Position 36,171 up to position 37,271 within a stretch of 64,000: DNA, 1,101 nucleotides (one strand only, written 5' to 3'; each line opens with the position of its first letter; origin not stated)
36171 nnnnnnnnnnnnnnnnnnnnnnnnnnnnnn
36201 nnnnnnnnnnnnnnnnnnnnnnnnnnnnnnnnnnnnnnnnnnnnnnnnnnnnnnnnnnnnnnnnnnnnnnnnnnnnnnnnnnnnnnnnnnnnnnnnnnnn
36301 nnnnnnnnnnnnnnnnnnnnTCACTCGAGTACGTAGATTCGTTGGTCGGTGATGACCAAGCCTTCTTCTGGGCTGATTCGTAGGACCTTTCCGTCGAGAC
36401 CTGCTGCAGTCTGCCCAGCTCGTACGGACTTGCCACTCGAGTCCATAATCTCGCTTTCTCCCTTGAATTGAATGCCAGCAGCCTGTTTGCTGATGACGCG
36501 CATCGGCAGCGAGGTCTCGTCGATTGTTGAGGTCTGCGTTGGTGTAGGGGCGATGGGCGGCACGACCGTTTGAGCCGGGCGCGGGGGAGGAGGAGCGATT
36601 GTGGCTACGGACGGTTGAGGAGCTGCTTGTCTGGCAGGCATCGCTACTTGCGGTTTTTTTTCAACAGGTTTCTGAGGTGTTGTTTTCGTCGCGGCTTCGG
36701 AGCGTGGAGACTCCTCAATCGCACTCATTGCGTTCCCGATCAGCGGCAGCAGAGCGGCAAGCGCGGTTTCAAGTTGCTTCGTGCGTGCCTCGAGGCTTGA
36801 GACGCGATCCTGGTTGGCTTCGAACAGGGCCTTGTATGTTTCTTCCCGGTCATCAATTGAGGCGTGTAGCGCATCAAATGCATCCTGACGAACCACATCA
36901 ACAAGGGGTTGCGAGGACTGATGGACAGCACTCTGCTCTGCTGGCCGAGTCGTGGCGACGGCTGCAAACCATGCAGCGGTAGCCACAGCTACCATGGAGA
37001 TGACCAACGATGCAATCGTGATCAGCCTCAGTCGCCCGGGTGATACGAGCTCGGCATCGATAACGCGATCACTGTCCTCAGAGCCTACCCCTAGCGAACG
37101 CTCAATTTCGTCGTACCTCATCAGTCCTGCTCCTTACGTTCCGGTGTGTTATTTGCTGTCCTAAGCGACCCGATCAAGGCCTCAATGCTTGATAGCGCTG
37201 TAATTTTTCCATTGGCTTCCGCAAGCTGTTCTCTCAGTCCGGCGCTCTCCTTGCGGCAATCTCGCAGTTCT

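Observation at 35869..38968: Five-gene operon coupling a bactofilin to a KfrA-like coiled-coil DNA-binding protein and three membrane proteins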

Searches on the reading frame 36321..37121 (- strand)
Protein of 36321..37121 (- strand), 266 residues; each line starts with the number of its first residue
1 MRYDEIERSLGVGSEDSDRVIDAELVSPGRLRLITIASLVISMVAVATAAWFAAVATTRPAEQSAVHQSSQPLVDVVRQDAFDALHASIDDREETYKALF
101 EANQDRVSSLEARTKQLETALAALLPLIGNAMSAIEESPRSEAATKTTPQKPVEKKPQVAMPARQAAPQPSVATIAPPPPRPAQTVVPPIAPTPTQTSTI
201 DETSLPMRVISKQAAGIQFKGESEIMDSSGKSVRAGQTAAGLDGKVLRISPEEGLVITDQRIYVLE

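Call 3: search_protein_families(library=pfam, proteins=[window:36321-37121:-], max_evalue=0.1)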
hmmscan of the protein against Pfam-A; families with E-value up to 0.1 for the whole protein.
window:36321-37121:- (266 aa): 3 families
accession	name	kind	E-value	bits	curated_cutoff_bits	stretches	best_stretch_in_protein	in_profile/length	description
PF23991.1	DUF7310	-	0.014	16.3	40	1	88-133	21-65/83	Coiled-coil region of unknown function (DUF7310)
PF05794.18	Tcp11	-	0.047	13.2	27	1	48-127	190-279/436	T-complex protein 11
PF20608.4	Phage_tube_C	-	0.074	13.8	24.1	0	185-241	1-58/82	Phage tail tube protein C-terminal domain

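Call 4: search_protein_families(library=ncbifam, proteins=[window:36321-37121:-], max_evalue=0.1)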
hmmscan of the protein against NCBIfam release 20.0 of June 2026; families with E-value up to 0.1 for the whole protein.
window:36321-37121:- (266 aa): 2 families
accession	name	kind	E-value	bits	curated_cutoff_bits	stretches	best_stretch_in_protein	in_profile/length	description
NF010289.0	PRK13729.1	equivalog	0.025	13.5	504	1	31-197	11-177/474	F-type conjugal transfer pilus assembly protein TraB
TIGR02978.1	phageshock_pspC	equivalog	0.058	13.3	104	0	31-119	31-105/121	envelope stress response membrane protein PspC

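Call 11: search_dna_similar(query=window:36321-37121:-, collection=plasmids, mode=protein, max_rows=40, max_evalue=0.001)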
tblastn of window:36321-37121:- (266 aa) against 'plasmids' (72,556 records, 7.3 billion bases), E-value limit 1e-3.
Records with a match: 1; places in all: 1; records where one place covers at least 80% of the query: 1.
Best place of each record, by identity: 95-99% 1.
By first word of the organism name: Aromatoleum 1.
By predicted mobility (MOB-suite, as given by PLSDB): non-mobilizable 1.
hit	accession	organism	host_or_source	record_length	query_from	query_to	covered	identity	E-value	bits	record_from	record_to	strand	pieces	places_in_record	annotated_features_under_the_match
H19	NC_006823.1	Aromatoleum aromaticum EbN1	-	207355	1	266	100%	98.9%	8e-138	435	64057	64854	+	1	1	hypothetical protein | DNA-binding protein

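Call 16: find_homologous_proteins(query=window:36321-37121:-, max_evalue=0.001)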
Query window:36321-37121:- (266 aa): 5 proteins with E <= 0.001 among 6942 candidates.
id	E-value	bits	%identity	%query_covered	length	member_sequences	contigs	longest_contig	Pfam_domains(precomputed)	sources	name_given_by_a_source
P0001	2.9e-156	536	98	100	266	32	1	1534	-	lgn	-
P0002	1.6e-125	435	79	100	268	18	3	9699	-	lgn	-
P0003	1.0e-87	312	99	59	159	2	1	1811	-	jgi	-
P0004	6.3e-68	247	51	100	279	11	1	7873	-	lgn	-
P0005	1.8e-63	232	49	100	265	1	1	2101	-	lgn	-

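Call 17: find_encoding_contigs(protein=P0002, flank=10000, max_places=4)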
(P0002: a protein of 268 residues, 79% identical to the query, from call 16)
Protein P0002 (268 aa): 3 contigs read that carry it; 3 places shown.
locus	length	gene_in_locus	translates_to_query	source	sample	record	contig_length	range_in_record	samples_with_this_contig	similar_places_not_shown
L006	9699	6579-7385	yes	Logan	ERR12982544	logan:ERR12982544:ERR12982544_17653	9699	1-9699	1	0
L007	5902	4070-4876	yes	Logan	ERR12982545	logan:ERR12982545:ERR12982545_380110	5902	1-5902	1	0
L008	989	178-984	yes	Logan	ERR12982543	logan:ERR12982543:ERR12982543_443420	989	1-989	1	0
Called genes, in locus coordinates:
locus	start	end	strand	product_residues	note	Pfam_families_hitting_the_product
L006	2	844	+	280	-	?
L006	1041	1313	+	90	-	-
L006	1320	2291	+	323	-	PF01381:HTH_3 (faint)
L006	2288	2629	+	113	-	PF12802:MarR_2 (weak), PF12840:HTH_20 (weak)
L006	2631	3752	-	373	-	PF02899:Phage_int_SAM_1 (faint), PF00589:Phage_integrase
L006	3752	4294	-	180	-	-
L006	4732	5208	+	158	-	-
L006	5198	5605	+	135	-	-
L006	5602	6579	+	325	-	PF11740:KfrA_N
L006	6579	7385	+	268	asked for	-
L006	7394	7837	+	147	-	PF04519:Bactofilin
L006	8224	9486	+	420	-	-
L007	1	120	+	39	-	?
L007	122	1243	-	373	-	PF02899:Phage_int_SAM_1 (faint), PF00589:Phage_integrase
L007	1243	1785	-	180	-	-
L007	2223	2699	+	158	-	-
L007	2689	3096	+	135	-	-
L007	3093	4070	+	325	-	PF11740:KfrA_N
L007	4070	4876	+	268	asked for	-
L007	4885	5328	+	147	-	PF04519:Bactofilin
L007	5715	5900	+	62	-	?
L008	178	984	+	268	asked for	-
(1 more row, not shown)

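Call 18: find_encoding_contigs(protein=P0004, flank=10000, max_places=4)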
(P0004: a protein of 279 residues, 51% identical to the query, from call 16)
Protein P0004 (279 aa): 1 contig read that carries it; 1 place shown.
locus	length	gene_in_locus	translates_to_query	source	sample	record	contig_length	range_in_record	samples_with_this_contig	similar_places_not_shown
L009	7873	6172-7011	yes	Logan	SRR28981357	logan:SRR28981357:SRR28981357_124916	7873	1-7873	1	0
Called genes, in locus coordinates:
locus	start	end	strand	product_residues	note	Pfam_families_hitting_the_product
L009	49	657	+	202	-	PF03472:Autoind_bind, PF00196:GerE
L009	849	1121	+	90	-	-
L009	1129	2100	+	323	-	-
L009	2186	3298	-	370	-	PF00589:Phage_integrase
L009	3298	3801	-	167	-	-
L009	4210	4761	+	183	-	-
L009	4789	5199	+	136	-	-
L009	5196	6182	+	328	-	PF11740:KfrA_N, PF28256:CCDC171 (faint), PF28422:CCDC89 (faint)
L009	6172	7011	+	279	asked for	-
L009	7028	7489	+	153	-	PF04519:Bactofilin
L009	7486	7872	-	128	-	?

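Call 19: find_encoding_contigs(protein=P0005, flank=10000, max_places=4)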
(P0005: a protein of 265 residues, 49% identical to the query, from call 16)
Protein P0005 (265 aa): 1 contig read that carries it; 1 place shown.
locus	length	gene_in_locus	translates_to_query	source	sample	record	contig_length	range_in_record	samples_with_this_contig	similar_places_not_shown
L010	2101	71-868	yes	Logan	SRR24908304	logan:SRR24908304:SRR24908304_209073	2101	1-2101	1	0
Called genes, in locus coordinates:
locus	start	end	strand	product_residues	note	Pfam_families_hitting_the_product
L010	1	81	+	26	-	?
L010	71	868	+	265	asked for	-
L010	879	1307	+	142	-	PF04519:Bactofilin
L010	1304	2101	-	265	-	?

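Call 43: predict_structure(alignment_id=A1)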
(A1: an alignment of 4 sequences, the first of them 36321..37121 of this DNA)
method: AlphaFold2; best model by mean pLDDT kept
length: 266 residues; sequences in the alignment: 4
mean_pLDDT: 61.2   pTM: 0.26
mean pLDDT of the five models: 61.2, 50.6, 50.1, 48.4, 44.1
residues with pLDDT >= 90: 15; 70-90: 89; 50-70: 61; < 50: 101
segments of 3 or more residues with pLDDT < 50: 11-23, 56-73, 138-179, 182-199
pLDDT, mean of each block of 10 residues (from residue 1): 54 43 48 58 54 48 33 62 85 88 87 87 78 55 34 34 34 41 45 43 50 69 88 89 88 87 80
secondary structure, 60 per line:
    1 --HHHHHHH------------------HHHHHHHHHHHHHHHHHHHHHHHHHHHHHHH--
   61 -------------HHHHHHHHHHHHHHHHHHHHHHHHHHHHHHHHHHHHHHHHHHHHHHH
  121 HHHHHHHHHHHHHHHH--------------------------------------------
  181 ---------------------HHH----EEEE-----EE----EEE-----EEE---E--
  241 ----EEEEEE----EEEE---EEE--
elements in order: H3-9 H28-58 H74-136 E209-212 E224-226 E232-234 E245-250 E255-258 E262-264

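Call 46: fold_search(model_id=the predicted structure, library=pdb)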
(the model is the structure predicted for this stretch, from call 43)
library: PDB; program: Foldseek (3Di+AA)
matches with E <= 10: 12; with E <= 0.001: 0
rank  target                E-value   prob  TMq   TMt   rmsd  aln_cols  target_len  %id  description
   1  2ecf                  4.8e+00  0.03  0.07  0.03   7.7        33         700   24  Crystal Structure of Dipeptidyl Aminopeptidase IV from Stenotrophomonas maltophilia (released 2008-02-26)
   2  8p4d_Z                5.5e+00  0.07  0.11  0.06   5.9        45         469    9  Structural insights into human co-transcriptional capping - structure 4 (released 2023-08-16)
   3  8a57_X                6.6e+00  0.03  0.08  0.17   6.1        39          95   26  Cryo-EM structure of HflXr bound to the Listeria monocytogenes 50S ribosomal subunit. (released 2022-11-02)
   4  9i5x_X                7.1e+00  0.03  0.08  0.17   6.0        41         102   24  Porphyromonas gingivalis 70S ribosome (W83 Strain) (released 2025-08-20)
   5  1ri6                  7.5e+00  0.01  0.06  0.05  10.2        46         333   15  Structure of a putative isomerase from E. coli (released 2003-11-25)
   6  7azo_L24A             8.0e+00  0.03  0.08  0.16   5.6        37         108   27  70S thermus thermophilus ribosome with bound antibiotic lead SEQ-977 (released 2022-06-01)
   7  7s58_C                9.1e+00  0.01  0.07  0.16  10.3        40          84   15  Crystal Structure of the tick evasin EVA-P974 complexed to human chemokine CCL7 (released 2022-03-16)
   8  4wr6_G8               9.7e+00  0.03  0.06  0.14   2.4        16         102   38  Complex of 70S ribosome with tRNA-Tyr and mRNA with A-A mismatch in the first position in the A-site. (released 2015-06-10)
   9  4wq1_C5               9.7e+00  0.03  0.07  0.17   2.3        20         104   35  Complex of 70S ribosome with tRNA-Tyr and mRNA with C-A mismatch in the first position in the A-site. (released 2015-06-10)
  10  9i5t_X                9.7e+00  0.02  0.08  0.18   6.0        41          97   24  50S subunit of P. gingivalis ribosome with Lefamulin (released 2025-08-20)
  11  8buu_U                9.7e+00  0.02  0.08  0.17   5.9        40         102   25  ARE-ABCF VmlR2 bound to a 70S ribosome (released 2023-04-05)
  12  1m1g_C                9.7e+00  0.01  0.07  0.08   8.6        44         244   11  Crystal Structure of Aquifex aeolicus N-utilization substance G (NusG), Space Group P2(1) (released 2003-02-04)

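Call 47: search_protein_representatives(alignment_id=A1)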
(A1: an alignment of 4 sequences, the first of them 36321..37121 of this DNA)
Query: 4 sequences, 270 profile positions. Proteins with E-value up to 0.001 (for the whole library): 5; up to 1e-10: 4; up to 1e-30: 3. The best 5 are listed.
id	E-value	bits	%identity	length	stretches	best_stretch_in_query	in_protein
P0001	2.5e-141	486.3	-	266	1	1-270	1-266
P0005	2.3e-134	463.4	-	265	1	1-270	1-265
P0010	4.8e-67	242.7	-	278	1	1-270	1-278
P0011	1.4e-20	90.3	-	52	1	1-52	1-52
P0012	1.3e-04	37.9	-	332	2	143-267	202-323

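Call 49: search_protein_families(library=pfam, proteins=[P0012, P0010], max_evalue=1)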
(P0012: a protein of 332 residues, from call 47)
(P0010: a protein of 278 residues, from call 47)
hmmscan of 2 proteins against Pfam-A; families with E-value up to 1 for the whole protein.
P0012 (332 aa): 0 families

P0010 (278 aa): 1 family
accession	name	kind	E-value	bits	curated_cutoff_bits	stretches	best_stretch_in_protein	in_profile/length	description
PF00261.25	Tropomyosin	-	0.0083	16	38.6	1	81-126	162-207/242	Tropomyosin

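Call 54: search_protein_families(library=pfam, proteins=[L009:7486-7872:-, L009:3298-3801:-], max_evalue=0.01)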
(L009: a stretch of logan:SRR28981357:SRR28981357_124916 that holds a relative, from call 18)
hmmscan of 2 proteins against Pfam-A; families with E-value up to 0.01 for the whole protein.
L009:7486-7872:- (128 aa): 0 families

L009:3298-3801:- (167 aa): 0 families

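Call 66: search_protein_families(library=padloc, proteins=[window:36321-37121:-], max_evalue=0.01)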
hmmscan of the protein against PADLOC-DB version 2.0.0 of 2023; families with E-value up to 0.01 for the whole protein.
window:36321-37121:- (266 aa): 0 families

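Call 67: search_protein_families(library=phrogs, proteins=[window:36321-37121:-], max_evalue=0.01)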
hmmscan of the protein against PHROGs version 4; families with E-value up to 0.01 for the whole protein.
window:36321-37121:- (266 aa): 0 families

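Call 70: search_solved_structures(query=A1, max_evalue=1)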
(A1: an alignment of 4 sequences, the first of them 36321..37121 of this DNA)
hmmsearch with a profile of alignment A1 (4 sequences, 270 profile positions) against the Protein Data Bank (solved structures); distinct sequences matched with E-value up to 1: 1.
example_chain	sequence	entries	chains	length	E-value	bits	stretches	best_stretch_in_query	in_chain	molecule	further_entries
6oik_R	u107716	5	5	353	0.044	16.5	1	118-190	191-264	Muscarinic acetylcholine receptor M2,Muscarinic acetylcholine receptor M2 | Muscarinic acetylcholine receptor M2,muscarinic acetylcholine receptor M2 chimera | 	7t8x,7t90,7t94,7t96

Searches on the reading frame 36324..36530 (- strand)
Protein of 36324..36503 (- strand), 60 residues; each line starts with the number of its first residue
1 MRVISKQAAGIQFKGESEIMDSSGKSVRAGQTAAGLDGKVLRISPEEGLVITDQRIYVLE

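Call 49: search_protein_families(library=pfam, proteins=[window:36324-36503:-], max_evalue=1)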
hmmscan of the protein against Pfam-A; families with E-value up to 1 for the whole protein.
seq(60 aa): 0 families

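Call 96: predict_structure(alignment_id=A4)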
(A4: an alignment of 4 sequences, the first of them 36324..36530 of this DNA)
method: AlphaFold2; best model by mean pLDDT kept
length: 69 residues; sequences in the alignment: 4
mean_pLDDT: 88.4   pTM: 0.72
mean pLDDT of the five models: 88.4, 80.2, 79.6, 79.3, 77.4
residues with pLDDT >= 90: 42; 70-90: 24; 50-70: 3; < 50: 0
segments of 3 or more residues with pLDDT < 50: none
pLDDT, mean of each block of 10 residues (from residue 1): 77 84 91 92 91 92 91
secondary structure, 60 per line:
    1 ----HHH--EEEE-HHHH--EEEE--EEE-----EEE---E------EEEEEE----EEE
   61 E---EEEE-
elements in order: E10-13 H15-18 E21-24 E27-29 E35-37 E48-53 E58-61 E65-68

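Call 98: fold_search(model_id=the predicted structure, library=pdb)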
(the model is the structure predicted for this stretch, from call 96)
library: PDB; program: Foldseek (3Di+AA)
matches with E <= 10: 33; with E <= 0.001: 0
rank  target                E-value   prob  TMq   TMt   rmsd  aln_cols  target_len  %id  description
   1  9zm4_C                1.9e+00  0.02  0.15  0.11  11.4        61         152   18  Crystal structure of a Heat shock protein (DnaJ) from Brucella melitensis (released 2025-12-17)
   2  1xao_A                3.8e+00  0.03  0.26  0.17  11.8        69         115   14  Hsp40-Ydj1 dimerization domain (released 2005-05-03)
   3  8x9z_J                4.1e+00  0.02  0.18  0.02  10.6        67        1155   15  P-hexon capsomer of the VZV C-Capsid (released 2025-11-19)
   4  9zm4_E                4.4e+00  0.02  0.19  0.11  11.2        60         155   20  Crystal structure of a Heat shock protein (DnaJ) from Brucella melitensis (released 2025-12-17)
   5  5nmx_A                4.7e+00  0.02  0.20  0.04  13.2        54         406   22  Crystal Structure of the pyrrolizidine alkaloid N-oxygenase from Zonocerus variegatus in complex with FAD and NADP+ (released 2018-03-14)
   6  8xa0_A                5.0e+00  0.02  0.22  0.02  10.5        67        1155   13  penton capsomer of the VZV C-capsid (released 2024-12-04)
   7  8szr                  5.7e+00  0.04  0.27  0.03   8.9        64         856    9  Dog DHX9 bound to ADP (released 2023-08-02)
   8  1r14                  5.7e+00  0.02  0.26  0.15   8.9        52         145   13  Carbohydrate recognition and neck domains of surfactant protein A (Sp-A) containing samarium (released 2003-11-11)
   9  9fgt_E                6.0e+00  0.01  0.15  0.07  11.9        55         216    9  SARS-CoV-2 (B.1.1.529/Omicron variant) Spike protein in complex with the single chain fragment scFv76 (focused refinem (released 2024-06-12)
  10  7s4n_A                6.4e+00  0.02  0.20  0.17  11.9        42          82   17  Crystal structure of the tick evasin EVA-P974 complexed to human chemokine CCL17 (released 2022-03-16)
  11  8ova_BZ               6.4e+00  0.01  0.24  0.17   9.9        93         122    8  CRYO-EM STRUCTURE OF TRYPANOSOMA BRUCEI PROCYCLIC FORM 80S RIBOSOME : PARENTAL STRAIN (released 2023-11-29)
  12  8u6y_O                6.4e+00  0.01  0.17  0.07  13.1        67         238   16  Preholo-Proteasome from Beta 3 D205 deletion (released 2024-04-17)
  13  7z2b_K                6.9e+00  0.04  0.24  0.06   6.8        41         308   15  P. berghei kinesin-8B motor domain in AMPPNP state bound to tubulin dimer (released 2022-11-16)
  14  2kin_A                6.9e+00  0.03  0.25  0.09   6.7        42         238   19  KINESIN (MONOMERIC) FROM RATTUS NORVEGICUS (released 1998-04-08)
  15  1uh7                  6.9e+00  0.01  0.17  0.06  11.0        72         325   14  Crystal structure of rhizopuspepsin at pH 4.6 (released 2004-06-26)
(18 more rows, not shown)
